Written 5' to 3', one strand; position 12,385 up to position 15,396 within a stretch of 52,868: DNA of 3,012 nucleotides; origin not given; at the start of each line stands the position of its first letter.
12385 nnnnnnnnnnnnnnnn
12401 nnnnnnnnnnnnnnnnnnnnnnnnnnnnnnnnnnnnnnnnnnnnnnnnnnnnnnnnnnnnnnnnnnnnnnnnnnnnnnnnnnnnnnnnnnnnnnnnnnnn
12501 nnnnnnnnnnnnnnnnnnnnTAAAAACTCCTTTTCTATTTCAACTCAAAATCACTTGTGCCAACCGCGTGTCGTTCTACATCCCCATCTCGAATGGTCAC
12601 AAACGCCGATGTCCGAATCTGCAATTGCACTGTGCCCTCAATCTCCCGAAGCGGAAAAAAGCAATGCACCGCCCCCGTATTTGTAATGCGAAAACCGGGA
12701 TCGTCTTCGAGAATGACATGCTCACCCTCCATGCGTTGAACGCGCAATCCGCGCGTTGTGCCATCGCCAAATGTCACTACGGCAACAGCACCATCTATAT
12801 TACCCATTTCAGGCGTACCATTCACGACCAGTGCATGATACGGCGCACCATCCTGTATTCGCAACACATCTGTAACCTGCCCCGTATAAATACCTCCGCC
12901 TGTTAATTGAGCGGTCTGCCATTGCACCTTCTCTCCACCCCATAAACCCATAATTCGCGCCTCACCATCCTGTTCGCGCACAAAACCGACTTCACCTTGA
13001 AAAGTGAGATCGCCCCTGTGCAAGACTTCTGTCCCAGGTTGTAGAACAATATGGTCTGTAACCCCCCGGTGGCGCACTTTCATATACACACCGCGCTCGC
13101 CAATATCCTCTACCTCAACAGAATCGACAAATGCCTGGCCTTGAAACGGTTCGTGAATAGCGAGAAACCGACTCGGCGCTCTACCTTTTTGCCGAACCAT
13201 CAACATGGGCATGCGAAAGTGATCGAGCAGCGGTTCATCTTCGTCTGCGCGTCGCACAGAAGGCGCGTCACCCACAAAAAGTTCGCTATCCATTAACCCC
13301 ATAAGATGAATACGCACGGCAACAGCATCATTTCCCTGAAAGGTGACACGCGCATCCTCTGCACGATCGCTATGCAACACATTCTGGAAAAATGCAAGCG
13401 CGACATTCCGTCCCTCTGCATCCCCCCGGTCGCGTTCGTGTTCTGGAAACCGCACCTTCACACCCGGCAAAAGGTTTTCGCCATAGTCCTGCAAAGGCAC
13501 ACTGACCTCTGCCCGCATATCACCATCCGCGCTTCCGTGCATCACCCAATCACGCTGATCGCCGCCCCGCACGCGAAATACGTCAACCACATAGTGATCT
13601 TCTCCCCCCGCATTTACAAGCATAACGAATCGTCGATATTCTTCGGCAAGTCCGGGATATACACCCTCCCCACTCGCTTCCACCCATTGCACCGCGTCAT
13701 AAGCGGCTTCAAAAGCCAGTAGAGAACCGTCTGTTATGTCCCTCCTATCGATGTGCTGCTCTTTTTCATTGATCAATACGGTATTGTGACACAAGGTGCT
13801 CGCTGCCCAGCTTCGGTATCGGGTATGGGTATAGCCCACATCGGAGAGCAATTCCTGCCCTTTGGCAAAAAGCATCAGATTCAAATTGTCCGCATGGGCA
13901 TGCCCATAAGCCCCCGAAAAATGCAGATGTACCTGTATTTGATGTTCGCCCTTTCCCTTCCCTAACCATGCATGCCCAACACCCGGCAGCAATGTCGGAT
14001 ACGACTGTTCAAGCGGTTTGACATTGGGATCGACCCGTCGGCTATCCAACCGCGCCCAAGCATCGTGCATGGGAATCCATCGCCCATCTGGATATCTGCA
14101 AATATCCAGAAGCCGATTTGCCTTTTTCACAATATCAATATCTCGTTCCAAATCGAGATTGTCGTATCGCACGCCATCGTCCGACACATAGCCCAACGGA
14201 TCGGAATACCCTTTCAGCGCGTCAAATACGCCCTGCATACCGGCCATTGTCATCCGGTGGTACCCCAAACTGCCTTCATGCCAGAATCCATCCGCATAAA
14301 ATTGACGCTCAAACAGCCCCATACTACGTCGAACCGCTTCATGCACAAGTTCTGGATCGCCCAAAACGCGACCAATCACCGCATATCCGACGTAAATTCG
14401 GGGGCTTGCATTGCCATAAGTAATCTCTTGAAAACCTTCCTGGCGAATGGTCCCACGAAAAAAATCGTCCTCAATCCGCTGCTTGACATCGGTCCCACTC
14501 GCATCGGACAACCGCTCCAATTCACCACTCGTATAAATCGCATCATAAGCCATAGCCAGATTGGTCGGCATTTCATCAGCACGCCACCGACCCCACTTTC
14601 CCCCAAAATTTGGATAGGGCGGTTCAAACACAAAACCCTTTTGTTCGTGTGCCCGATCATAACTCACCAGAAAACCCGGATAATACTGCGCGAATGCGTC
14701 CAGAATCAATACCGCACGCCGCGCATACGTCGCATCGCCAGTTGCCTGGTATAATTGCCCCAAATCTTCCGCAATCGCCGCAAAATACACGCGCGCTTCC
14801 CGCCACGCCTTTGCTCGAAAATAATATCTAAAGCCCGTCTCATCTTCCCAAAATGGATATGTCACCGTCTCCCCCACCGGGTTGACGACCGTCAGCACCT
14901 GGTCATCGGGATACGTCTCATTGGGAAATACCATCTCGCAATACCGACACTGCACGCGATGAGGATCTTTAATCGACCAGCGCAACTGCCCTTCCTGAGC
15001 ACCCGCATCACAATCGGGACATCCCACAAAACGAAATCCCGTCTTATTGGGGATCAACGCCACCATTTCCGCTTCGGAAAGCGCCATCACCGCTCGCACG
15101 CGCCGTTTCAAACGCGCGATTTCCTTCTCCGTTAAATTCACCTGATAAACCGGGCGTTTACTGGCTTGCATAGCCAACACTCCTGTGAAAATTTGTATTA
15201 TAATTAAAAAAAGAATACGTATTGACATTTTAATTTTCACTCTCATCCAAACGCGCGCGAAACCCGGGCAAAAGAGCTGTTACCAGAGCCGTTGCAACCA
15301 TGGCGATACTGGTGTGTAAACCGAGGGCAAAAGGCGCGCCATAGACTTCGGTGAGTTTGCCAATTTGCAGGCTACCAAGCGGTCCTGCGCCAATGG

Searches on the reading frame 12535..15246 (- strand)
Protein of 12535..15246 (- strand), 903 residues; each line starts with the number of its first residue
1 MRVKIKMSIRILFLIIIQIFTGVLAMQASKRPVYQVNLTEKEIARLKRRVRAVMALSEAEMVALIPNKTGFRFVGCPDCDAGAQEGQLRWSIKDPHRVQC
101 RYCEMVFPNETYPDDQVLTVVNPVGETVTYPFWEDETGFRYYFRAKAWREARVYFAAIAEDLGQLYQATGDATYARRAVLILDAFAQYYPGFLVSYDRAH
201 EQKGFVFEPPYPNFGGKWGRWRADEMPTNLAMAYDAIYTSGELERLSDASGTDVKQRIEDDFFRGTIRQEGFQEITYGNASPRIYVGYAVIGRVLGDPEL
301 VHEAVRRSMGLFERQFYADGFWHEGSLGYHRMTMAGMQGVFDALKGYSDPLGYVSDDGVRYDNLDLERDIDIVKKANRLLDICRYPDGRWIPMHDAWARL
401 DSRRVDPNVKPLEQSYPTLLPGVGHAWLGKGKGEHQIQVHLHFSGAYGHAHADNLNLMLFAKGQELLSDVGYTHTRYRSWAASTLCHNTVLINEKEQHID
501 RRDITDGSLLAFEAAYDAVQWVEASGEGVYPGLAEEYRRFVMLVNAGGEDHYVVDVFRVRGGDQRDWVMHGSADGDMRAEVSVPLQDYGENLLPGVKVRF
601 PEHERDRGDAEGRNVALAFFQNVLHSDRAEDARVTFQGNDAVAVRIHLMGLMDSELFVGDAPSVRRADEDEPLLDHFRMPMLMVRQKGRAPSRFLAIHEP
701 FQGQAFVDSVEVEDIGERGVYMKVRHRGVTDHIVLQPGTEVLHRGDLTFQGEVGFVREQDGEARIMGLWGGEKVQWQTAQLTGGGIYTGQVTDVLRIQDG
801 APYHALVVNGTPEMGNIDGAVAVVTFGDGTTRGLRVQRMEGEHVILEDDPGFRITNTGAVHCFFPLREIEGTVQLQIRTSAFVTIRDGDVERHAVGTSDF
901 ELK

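Call 38: search_protein_families(library=pfam, proteins=[window:12535-15246:-], max_evalue=0.00001)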
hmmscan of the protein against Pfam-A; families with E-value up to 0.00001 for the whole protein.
window:12535-15246:- (903 aa): 1 family
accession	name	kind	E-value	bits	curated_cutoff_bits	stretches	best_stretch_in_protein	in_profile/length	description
PF07940.18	Hepar_II_III_C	-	7.4e-14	52.3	24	1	443-570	32-164/237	Heparinase II/III-like, C-terminal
